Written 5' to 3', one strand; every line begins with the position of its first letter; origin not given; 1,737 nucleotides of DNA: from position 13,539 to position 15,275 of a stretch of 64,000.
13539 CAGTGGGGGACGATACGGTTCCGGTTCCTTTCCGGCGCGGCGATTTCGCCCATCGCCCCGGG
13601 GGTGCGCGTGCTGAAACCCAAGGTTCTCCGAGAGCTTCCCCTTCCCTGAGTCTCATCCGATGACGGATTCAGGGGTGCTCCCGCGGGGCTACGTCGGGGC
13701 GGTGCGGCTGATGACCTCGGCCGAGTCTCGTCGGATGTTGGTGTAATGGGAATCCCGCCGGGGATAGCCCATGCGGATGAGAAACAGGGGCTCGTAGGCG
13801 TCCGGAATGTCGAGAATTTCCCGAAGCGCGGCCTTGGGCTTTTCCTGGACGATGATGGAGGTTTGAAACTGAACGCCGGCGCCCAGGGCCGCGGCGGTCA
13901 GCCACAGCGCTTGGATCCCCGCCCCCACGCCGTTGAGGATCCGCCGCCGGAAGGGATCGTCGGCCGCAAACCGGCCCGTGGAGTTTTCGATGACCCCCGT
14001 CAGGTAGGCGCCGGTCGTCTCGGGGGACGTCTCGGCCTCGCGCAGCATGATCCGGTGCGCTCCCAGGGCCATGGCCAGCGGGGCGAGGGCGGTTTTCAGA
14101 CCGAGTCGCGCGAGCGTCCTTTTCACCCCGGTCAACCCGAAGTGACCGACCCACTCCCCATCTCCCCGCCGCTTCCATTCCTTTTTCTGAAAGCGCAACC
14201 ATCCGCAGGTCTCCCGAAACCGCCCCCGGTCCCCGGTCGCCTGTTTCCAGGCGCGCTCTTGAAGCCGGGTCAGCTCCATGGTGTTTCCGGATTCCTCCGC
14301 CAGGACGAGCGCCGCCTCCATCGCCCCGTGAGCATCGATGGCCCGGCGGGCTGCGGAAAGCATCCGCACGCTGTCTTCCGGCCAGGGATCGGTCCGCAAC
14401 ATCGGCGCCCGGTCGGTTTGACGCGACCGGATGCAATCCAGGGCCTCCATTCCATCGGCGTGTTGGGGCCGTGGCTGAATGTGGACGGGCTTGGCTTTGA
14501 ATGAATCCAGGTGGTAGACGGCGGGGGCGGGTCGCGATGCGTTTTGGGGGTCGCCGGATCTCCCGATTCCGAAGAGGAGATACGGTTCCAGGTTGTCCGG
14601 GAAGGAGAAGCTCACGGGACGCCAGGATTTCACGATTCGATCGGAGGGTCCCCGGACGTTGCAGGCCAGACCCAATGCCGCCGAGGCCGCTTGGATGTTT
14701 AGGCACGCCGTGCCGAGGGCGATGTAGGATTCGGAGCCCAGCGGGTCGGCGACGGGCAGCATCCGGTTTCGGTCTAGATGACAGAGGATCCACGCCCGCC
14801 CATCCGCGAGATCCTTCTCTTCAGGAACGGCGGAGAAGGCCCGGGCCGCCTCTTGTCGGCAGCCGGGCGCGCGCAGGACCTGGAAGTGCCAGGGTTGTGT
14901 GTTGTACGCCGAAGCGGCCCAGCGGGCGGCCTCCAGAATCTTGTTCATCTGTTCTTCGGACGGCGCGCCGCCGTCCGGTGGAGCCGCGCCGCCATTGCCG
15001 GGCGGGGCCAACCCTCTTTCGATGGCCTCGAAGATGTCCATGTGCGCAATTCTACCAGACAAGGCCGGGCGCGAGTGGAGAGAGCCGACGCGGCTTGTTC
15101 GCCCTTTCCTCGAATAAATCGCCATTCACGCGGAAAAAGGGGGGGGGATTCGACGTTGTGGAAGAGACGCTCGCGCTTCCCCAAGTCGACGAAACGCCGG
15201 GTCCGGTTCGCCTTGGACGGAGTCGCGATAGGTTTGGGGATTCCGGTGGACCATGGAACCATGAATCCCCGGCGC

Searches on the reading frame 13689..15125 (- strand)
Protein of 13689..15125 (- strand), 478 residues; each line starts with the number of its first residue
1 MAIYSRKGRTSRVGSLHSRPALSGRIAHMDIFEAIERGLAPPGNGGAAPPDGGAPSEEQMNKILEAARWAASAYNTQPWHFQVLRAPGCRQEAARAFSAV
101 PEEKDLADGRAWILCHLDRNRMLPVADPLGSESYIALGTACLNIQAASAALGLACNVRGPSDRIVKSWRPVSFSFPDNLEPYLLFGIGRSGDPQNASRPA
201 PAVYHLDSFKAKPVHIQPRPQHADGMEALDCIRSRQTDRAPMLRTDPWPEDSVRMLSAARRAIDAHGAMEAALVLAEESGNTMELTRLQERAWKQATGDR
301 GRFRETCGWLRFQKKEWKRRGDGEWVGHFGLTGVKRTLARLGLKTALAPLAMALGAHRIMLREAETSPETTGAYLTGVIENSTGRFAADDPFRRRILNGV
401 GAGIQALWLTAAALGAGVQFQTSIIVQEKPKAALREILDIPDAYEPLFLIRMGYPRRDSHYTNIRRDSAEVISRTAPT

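Call 90: search_protein_families(library=pfam, max_evalue=0.001, proteins=[window:13689-15125:-])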
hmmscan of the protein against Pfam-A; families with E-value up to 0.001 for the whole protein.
window:13689-15125:- (478 aa): 2 families
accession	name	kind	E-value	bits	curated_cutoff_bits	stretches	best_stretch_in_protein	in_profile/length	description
PF00881.29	Nitroreductase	-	1.7e-17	64.6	23.5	2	232-454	1-167/167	Nitroreductase family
PF14512.11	TM1586_NiRdase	-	0.00013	22.1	27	1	56-83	156-183/215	Putative TM nitroreductase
